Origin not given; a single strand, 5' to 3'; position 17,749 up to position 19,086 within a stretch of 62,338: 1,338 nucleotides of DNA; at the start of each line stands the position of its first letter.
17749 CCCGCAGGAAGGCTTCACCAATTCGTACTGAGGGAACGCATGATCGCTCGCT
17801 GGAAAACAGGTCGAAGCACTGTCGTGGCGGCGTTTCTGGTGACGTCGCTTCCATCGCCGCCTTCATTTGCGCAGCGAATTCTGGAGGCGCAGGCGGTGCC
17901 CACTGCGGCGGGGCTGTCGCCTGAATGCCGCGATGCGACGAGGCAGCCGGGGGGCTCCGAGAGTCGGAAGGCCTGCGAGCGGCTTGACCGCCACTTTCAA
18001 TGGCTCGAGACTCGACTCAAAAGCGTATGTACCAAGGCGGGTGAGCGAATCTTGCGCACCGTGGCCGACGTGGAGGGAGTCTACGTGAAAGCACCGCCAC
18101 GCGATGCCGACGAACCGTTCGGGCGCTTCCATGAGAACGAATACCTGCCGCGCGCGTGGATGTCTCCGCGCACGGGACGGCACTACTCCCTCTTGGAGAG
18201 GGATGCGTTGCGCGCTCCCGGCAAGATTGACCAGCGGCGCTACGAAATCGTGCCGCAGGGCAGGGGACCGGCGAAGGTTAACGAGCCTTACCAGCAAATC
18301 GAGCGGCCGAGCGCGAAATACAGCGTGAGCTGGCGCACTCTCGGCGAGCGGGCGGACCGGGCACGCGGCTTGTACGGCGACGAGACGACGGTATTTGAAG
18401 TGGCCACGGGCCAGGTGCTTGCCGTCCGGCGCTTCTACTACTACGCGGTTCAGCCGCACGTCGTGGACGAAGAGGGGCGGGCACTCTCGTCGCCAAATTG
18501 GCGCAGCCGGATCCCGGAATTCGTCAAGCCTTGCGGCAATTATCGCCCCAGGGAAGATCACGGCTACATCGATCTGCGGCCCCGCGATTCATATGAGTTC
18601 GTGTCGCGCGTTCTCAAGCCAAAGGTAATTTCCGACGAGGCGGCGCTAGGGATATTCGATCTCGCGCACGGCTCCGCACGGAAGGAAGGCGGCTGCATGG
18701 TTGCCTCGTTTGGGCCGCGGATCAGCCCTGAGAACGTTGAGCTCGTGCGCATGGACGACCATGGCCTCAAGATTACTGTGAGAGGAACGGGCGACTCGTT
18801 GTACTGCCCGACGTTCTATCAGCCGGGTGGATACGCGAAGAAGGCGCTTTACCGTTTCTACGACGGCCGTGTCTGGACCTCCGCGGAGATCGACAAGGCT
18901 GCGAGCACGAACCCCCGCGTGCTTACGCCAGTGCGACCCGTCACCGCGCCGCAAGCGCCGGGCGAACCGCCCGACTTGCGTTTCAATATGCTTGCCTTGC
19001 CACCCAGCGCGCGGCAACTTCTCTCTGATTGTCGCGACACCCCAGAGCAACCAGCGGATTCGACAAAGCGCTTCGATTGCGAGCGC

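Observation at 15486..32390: Atypically arranged T1SS locus: ABC, then three copies of an unknown domain, then an RTX-hydrolase cargo, HlyD and a CptA-like ORF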

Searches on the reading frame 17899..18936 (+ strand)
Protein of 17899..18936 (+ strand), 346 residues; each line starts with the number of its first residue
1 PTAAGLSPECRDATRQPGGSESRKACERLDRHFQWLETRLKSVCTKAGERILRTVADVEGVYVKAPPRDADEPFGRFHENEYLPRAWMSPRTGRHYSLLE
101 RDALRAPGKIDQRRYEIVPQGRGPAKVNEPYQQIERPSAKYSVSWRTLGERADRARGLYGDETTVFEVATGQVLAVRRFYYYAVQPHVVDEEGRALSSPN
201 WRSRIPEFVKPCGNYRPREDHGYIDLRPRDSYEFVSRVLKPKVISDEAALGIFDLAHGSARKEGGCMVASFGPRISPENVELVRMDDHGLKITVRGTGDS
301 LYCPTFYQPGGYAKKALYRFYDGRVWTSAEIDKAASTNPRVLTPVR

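Call 32: predict_structure(alignment_id=A2)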
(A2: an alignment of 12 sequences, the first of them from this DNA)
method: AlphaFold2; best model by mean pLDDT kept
length: 346 residues; sequences in the alignment: 12
mean_pLDDT: 84.6   pTM: 0.82
mean pLDDT of the five models: 84.6, 82.9, 82.2, 81.8, 80.2
residues with pLDDT >= 90: 130; 70-90: 174; 50-70: 37; < 50: 5
segments of 3 or more residues with pLDDT < 50: 344-346
pLDDT, mean of each block of 10 residues (from residue 1): 87 75 90 95 92 96 79 58 78 89 87 88 80 95 89 90 94 94 88 87 85 74 63 90 87 81 82 92 88 90 85 79 89 82 52
secondary structure, 60 per line:
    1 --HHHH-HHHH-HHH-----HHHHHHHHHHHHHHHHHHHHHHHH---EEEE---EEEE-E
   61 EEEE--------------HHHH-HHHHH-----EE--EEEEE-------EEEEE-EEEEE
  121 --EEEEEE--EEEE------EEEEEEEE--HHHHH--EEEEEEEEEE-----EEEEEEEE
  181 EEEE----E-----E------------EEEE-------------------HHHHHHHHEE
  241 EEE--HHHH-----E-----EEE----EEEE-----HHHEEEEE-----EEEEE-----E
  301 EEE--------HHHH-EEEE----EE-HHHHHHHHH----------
elements in order: H3-6 H8-11 H21-44 E48-51 E55-58 E60-64 H79-82 H84-88 E98-102 E110-114 E116-120 E123-128 E131-134 E141-148 H151-155 E158-167 E173-184 E208-211 H231-238 E239-243 H246-249 E261-263 E268-271 E280-284 E290-294 E300-303 H312-315 E317-320 H328-336
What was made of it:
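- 17902..18933 (+): p934 repeat 1: PelC-like alpha/beta N-sub-domain plus HCBP_related-like C-sub-domain. AF2 pLDDT is 84.6 (call 32).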

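Call 35: fold_search(model_id=the predicted structure, library=pdb)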
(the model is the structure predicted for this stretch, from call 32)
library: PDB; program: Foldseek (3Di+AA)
matches with E <= 10: 913; with E <= 0.001: 1
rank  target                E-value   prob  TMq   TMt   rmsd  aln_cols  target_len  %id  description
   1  9p0c_B                5.9e-04  1.00  0.20  0.40   2.4        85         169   14  Crystal structure of Ca2+-bound RTX domain block V of adenylate cyclase toxin from Bordetella pertussis (released 2026-01-07)
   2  9p0d                  1.5e-03  1.00  0.20  0.42   3.2        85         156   16  Crystal structure of Sr2+-bound RTX domain block V of adenylate cyclase toxin from Bordetella pertussis (released 2026-01-07)
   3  9p6c_A                3.4e-03  1.00  0.20  0.42   3.2        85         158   16  RTX domain block V of adenylate cyclase toxin with mutations D1533N, A1542N, D1560N, S1569N, D1587N, H1598N, H1608N (released 2025-12-24)
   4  5cxl_A                4.1e-03  1.00  0.20  0.44   3.2        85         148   16  CRYSTAL STRUCTURE OF RTX DOMAIN BLOCK V OF ADENYLATE CYCLASE TOXIN FROM BORDETELLA PERTUSSIS (released 2015-09-02)
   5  9p0c_A                5.2e-03  1.00  0.20  0.39   2.5        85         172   13  Crystal structure of Ca2+-bound RTX domain block V of adenylate cyclase toxin from Bordetella pertussis (released 2026-01-07)
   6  6sus                  8.0e-03  1.00  0.20  0.27   3.2        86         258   16  Crystal structure of RTX domain blocks IV and V of adenylate cyclase toxin from Bordetella pertussis (released 2020-09-16)
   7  5t11_G                3.0e-02  0.84  0.19  0.42   7.1       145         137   15  PelC L103M dodecamer from Paraburkholderia phytofirmans, space group C2 (released 2017-03-15)
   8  5t11_L                4.3e-02  0.82  0.19  0.41   7.4       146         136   14  PelC L103M dodecamer from Paraburkholderia phytofirmans, space group C2 (released 2017-03-15)
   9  5t11_D                5.2e-02  0.80  0.20  0.44   8.0       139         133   12  PelC L103M dodecamer from Paraburkholderia phytofirmans, space group C2 (released 2017-03-15)
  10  5t11_C                5.9e-02  0.77  0.19  0.41   6.4       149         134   13  PelC L103M dodecamer from Paraburkholderia phytofirmans, space group C2 (released 2017-03-15)
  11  5t11_H                6.3e-02  0.66  0.19  0.40   6.5       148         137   14  PelC L103M dodecamer from Paraburkholderia phytofirmans, space group C2 (released 2017-03-15)
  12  5t11_K                6.6e-02  0.72  0.19  0.43   6.3       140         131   13  PelC L103M dodecamer from Paraburkholderia phytofirmans, space group C2 (released 2017-03-15)
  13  5t11_I                8.5e-02  0.60  0.19  0.40   6.1       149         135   11  PelC L103M dodecamer from Paraburkholderia phytofirmans, space group C2 (released 2017-03-15)
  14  5t11_B                1.0e-01  0.66  0.19  0.41   6.4       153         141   12  PelC L103M dodecamer from Paraburkholderia phytofirmans, space group C2 (released 2017-03-15)
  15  2o5u_C                1.1e-01  0.18  0.10  0.22  14.7       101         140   12  Crystal structure of the PA5185 protein from Pseudomonas Aeruginosa strain PAO1- orthorhombic form (C222). (released 2007-12-18)
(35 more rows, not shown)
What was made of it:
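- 17902..18933 (+): Foldseek gives PelC at E 0.03 and the CyaA RTX block V region at E 6e-4 (call 35).
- On HCBP_related (PF06594): Foldseek to the CyaA block V domain gives E 6e-4 (call 35).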

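Call 37: search_protein_representatives(alignment_id=A2)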
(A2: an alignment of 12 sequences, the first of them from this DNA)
Query: 12 sequences, 347 profile positions. Proteins with E-value up to 0.001 (for the whole library): 1725; up to 1e-10: 621; up to 1e-30: 116. The best 150 are listed.
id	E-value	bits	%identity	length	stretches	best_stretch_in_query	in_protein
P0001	0.0e+00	1117.6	-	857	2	2-346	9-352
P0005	0.0e+00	1071.7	-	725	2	2-344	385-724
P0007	2.8e-163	559.1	-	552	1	3-346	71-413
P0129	3.9e-132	456.7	-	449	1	2-335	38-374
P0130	1.4e-131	454.9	-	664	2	2-334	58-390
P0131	1.6e-110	385.6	-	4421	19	262-334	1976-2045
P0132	3.5e-110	384.5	-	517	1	2-319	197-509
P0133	1.8e-104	365.7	-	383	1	4-336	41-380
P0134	8.7e-102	356.9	-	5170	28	264-343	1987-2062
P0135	4.2e-95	334.9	-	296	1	36-338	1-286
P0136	4.7e-90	318.3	-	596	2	14-335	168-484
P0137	1.3e-76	274.1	-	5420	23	267-335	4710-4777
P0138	3.8e-75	269.3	-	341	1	18-283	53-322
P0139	6.3e-74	265.3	-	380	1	21-331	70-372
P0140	1.5e-72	260.7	-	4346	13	268-333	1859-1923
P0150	3.2e-57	210.3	-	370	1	2-332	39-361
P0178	1.3e-42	162.3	-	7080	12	266-333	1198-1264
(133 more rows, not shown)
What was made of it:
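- On HCBP_related (PF06594): Profile positions 260-338 hit many giant proteins of up to 7080 aa, up to 28 times per protein (call 37).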

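Call 59: find_encoding_contigs(protein=P0133, flank=8000, max_places=2)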
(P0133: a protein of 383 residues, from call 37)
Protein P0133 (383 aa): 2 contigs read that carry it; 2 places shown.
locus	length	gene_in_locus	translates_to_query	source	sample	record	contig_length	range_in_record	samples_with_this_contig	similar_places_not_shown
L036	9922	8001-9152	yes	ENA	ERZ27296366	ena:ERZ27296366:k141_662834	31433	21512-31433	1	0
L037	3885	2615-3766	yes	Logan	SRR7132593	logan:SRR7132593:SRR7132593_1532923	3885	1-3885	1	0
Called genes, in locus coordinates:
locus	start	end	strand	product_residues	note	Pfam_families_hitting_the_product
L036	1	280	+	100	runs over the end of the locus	PF04316:FlgM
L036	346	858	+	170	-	PF05130:FlgN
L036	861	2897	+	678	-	PF22638:FlgK_D1, PF06429:Flg_bbr_C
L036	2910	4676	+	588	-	PF00669:Flagellin_N, PF21158:flgK_1st_1 (faint), PF00700:Flagellin_C (weak)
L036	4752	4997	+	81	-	PF02599:CsrA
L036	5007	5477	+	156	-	PF02623:FliW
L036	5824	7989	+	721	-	-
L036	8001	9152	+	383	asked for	-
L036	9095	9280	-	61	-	-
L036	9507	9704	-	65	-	-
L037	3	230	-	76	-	?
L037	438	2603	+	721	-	-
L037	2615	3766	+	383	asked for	-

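Call 60: search_protein_families(library=pfam, proteins=[L036:5824-7986:+], max_evalue=0.1)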
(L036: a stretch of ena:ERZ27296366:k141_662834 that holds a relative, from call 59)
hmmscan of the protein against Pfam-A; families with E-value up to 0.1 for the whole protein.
L036:5824-7986:+ (721 aa): 1 family
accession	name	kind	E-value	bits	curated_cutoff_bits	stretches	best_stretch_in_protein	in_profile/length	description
PF04751.20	DarP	-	0.027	14.8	26.3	1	193-333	24-148/153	Dual-action ribosomal maturation protein DarP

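Call 69: find_related_loci(query=A2, collection=metagenome_contigs, flank=6000)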
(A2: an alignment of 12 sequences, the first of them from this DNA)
Query A2 (346 aa) in metagenome_contigs; peptide patterns used: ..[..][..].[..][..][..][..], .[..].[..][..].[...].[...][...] (x = any residue, [..] = any of these).
213 stretches matched a pattern; 3 encode a relative of the query (tblastn E <= 1e-3); 3 distinct loci.
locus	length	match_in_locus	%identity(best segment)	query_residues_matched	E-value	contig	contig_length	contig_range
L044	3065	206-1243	95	1-346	0e+0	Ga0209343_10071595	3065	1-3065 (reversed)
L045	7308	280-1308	44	2-344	2e-90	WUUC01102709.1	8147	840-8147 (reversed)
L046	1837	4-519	45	174-342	3e-44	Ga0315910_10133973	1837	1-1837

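Call 81: find_encoding_contigs(protein=P0129, flank=8000, max_places=3)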
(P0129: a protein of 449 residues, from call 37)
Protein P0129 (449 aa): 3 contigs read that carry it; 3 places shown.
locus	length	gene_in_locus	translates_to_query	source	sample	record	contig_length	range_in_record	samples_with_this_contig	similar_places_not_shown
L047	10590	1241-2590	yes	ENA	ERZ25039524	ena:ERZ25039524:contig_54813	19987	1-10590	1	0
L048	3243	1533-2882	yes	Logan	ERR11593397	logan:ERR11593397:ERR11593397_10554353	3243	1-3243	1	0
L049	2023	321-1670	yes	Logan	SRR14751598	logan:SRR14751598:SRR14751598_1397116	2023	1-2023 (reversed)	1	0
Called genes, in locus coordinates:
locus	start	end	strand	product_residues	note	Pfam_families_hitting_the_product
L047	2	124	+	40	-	?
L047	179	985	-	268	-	-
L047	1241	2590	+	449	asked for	-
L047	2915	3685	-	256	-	PF00106:adh_short, PF08659:KR, PF13561:adh_short_C2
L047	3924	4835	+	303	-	PF02661:Fic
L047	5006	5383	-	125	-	-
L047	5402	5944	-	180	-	PF00155:Aminotran_1_2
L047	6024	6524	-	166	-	PF00155:Aminotran_1_2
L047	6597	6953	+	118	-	-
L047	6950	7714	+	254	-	PF00270:DEAD (weak), PF04851:ResIII, PF17757:UvrB_inter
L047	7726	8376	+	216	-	PF00672:HAMP, PF00512:HisKA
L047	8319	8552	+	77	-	PF02518:HATPase_c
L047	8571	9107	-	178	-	PF00106:adh_short, PF13561:adh_short_C2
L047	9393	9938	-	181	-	PF01145:Band_7, PF16200:Band_7_C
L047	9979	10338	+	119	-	-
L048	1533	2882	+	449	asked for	-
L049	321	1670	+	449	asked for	-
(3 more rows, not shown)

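Call 82: find_encoding_contigs(protein=P0150, flank=8000, max_places=3)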
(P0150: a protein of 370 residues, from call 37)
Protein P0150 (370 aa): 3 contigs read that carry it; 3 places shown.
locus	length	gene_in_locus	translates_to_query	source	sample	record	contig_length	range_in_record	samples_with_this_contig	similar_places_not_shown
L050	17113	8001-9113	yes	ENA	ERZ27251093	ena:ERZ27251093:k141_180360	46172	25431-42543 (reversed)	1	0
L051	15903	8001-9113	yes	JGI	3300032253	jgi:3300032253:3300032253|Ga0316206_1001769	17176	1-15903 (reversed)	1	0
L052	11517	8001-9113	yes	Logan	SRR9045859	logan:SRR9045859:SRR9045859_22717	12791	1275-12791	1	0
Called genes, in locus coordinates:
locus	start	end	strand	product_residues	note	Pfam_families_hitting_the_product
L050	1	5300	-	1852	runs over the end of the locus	-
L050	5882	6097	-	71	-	PF13560:HTH_31, PF12844:HTH_19, PF01381:HTH_3, PF13443:HTH_26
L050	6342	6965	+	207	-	-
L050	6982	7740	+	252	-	-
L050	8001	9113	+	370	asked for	-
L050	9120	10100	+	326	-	-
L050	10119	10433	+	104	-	-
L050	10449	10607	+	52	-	-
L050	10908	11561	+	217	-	PF03412:Peptidase_C39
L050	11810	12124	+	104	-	-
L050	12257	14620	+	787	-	PF16868:NMT1_3, PF22614:Slo-like_RCK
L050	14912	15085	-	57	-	-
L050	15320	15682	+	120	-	-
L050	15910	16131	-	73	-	-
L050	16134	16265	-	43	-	-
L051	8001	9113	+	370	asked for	-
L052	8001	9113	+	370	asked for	-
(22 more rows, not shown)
